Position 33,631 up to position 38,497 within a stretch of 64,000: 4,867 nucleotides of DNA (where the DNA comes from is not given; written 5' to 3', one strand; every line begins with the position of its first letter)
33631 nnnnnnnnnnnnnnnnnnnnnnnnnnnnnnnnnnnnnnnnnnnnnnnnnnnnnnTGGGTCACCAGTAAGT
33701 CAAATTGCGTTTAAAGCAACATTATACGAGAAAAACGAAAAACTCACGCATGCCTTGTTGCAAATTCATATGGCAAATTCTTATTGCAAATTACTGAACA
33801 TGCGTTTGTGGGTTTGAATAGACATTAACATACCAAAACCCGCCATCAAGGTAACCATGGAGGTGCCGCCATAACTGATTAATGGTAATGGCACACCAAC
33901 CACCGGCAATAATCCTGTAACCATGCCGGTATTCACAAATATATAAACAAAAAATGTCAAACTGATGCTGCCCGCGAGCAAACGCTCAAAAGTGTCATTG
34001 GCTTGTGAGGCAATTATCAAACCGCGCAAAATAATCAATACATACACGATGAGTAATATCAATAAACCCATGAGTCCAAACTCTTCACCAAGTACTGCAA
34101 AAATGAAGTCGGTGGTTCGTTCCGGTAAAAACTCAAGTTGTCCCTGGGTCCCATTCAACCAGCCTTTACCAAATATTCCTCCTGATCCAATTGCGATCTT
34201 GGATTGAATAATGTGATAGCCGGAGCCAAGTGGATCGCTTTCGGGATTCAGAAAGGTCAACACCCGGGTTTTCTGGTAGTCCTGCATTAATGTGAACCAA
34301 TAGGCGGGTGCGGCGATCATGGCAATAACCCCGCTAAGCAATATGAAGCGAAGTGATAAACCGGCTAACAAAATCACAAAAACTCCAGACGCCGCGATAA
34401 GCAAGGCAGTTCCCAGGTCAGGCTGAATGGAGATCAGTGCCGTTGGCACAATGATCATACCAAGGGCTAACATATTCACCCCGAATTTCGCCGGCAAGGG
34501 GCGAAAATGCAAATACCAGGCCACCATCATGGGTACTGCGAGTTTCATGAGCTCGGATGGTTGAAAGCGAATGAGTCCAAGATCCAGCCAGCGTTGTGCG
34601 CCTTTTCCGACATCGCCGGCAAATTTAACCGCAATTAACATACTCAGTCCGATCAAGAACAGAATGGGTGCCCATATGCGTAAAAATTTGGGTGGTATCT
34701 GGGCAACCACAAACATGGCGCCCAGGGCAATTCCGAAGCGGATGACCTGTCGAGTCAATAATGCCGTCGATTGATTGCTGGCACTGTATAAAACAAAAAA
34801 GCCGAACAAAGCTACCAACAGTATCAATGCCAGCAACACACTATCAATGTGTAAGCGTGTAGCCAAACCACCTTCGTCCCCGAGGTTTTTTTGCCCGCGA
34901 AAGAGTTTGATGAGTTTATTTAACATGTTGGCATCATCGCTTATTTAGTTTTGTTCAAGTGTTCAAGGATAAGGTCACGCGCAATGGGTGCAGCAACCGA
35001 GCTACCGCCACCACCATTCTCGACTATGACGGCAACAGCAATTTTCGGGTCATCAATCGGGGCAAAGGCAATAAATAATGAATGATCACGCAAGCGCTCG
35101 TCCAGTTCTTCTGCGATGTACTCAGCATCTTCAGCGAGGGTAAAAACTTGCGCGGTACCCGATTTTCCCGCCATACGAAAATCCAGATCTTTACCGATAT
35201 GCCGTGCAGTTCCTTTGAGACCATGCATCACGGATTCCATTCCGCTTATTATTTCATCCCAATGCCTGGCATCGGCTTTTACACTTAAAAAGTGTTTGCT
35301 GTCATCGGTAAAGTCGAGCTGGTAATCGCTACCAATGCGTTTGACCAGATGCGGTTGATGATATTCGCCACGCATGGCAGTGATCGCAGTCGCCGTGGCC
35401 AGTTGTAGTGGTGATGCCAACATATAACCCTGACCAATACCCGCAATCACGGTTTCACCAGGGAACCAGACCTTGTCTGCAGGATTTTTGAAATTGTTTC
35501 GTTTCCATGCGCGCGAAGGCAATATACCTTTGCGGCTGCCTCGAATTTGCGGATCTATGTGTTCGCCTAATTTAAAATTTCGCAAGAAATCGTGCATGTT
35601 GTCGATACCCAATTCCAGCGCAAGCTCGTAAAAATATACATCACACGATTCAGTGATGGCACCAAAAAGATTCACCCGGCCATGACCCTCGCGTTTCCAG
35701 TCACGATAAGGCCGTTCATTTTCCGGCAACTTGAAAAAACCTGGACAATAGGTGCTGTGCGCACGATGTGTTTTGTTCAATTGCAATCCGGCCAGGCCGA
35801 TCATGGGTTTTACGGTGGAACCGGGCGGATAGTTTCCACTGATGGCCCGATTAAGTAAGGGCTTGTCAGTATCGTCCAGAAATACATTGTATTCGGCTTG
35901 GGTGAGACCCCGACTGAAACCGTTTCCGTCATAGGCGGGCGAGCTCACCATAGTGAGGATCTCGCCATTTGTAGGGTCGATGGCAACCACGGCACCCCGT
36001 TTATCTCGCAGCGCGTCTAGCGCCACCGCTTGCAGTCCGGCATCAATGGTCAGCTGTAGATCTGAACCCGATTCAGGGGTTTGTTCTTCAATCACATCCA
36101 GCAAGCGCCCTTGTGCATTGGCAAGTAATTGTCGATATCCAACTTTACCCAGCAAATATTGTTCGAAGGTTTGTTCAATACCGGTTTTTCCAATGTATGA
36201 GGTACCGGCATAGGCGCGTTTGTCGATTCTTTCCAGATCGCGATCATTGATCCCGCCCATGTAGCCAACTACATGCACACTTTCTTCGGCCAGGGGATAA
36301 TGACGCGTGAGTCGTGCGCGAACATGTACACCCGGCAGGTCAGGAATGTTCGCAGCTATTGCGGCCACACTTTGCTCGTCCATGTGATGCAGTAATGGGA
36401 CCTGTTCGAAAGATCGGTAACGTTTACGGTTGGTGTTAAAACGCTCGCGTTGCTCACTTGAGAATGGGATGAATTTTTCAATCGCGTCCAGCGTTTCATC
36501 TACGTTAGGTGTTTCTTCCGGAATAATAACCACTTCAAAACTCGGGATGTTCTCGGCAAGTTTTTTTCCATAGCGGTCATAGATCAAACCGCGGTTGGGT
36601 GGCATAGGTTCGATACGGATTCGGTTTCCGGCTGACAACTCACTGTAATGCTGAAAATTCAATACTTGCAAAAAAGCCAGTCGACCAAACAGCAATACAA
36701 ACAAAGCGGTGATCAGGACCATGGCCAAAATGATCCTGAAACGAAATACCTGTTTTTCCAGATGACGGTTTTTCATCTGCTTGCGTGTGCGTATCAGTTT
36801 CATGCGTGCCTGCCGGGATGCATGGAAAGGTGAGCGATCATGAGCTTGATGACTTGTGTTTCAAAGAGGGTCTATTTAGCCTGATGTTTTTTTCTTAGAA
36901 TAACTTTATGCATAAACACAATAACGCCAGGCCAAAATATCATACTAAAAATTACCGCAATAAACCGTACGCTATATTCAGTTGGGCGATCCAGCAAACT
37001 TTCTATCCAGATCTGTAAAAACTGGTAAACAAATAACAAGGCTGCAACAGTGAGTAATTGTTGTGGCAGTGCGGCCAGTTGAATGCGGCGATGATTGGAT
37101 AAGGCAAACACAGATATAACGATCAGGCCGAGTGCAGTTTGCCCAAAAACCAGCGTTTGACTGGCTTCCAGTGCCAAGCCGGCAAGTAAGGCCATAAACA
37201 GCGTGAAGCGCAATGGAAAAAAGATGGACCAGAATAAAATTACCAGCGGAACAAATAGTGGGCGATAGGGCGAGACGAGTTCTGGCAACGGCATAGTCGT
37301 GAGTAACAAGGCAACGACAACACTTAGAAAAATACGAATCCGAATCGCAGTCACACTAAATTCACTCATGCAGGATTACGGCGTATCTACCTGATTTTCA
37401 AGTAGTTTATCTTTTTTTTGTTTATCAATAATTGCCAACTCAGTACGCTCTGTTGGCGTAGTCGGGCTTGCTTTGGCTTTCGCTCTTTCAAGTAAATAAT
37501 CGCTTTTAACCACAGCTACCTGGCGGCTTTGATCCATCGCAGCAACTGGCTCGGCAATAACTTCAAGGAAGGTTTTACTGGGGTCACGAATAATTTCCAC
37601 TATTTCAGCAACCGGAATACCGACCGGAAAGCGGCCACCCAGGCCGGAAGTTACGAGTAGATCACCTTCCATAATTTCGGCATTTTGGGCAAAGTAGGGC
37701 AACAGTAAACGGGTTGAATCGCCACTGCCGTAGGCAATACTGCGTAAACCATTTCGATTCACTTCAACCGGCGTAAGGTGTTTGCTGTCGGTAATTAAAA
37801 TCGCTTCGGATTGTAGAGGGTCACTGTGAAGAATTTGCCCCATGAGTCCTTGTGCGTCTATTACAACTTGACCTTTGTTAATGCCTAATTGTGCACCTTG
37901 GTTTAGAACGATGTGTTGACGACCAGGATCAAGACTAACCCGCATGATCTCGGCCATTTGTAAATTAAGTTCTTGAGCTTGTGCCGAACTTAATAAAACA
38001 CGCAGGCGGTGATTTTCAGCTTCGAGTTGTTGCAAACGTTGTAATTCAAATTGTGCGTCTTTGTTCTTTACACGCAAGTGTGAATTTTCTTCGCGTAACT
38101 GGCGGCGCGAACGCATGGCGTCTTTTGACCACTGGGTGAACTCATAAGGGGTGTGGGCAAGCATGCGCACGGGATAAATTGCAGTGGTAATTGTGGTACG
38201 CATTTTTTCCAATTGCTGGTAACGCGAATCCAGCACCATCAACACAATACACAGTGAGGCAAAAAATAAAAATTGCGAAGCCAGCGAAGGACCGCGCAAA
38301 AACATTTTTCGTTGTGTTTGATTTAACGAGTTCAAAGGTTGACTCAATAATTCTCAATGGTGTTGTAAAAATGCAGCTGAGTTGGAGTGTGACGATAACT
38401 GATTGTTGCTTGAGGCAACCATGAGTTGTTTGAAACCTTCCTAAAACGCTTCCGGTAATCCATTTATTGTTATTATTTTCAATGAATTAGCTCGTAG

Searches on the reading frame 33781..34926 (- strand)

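Call 56: search_protein_families(library=pfam, proteins=[window:33781-34926:-], max_evalue=0.00001)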
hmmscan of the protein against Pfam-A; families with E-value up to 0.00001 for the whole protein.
window:33781-34926:- (381 aa): 1 family
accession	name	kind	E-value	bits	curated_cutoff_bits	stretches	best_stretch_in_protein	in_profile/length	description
PF01098.24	FTSW_RODA_SPOVE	-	4.6e-112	375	26.4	1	30-375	3-355/356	Cell cycle protein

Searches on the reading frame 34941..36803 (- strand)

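Call 56: search_protein_families(library=pfam, proteins=[window:34941-36803:-], max_evalue=0.00001)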
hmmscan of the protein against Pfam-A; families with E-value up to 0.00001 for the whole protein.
window:34941-36803:- (620 aa): 2 families
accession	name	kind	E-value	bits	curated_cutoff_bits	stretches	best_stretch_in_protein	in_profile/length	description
PF00905.27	Transpeptidase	-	9.8e-60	202.7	22.1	1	270-612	1-298/299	Penicillin binding protein transpeptidase domain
PF03717.20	PBP_dimer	-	6.1e-39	134.7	24.4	1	67-237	2-178/180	Penicillin-binding Protein dimerisation domain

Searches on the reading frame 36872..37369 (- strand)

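Call 56: search_protein_families(library=pfam, proteins=[window:36872-37369:-], max_evalue=0.00001)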
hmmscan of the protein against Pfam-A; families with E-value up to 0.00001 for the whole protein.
window:36872-37369:- (165 aa): 1 family
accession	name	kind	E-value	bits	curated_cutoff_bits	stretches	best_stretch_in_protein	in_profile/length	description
PF04093.17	MreD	-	1.8e-09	38.3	24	1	10-156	6-158/158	rod shape-determining protein MreD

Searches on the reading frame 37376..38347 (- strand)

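Call 56: search_protein_families(library=pfam, proteins=[window:37376-38347:-], max_evalue=0.00001)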
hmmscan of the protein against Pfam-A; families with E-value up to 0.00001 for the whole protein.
window:37376-38347:- (323 aa): 1 family
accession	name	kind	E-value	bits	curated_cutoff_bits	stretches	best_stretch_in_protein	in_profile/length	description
PF04085.20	MreC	-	1.6e-35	122.5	28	1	135-281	2-147/147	Rod shape-determining protein MreC, barrel core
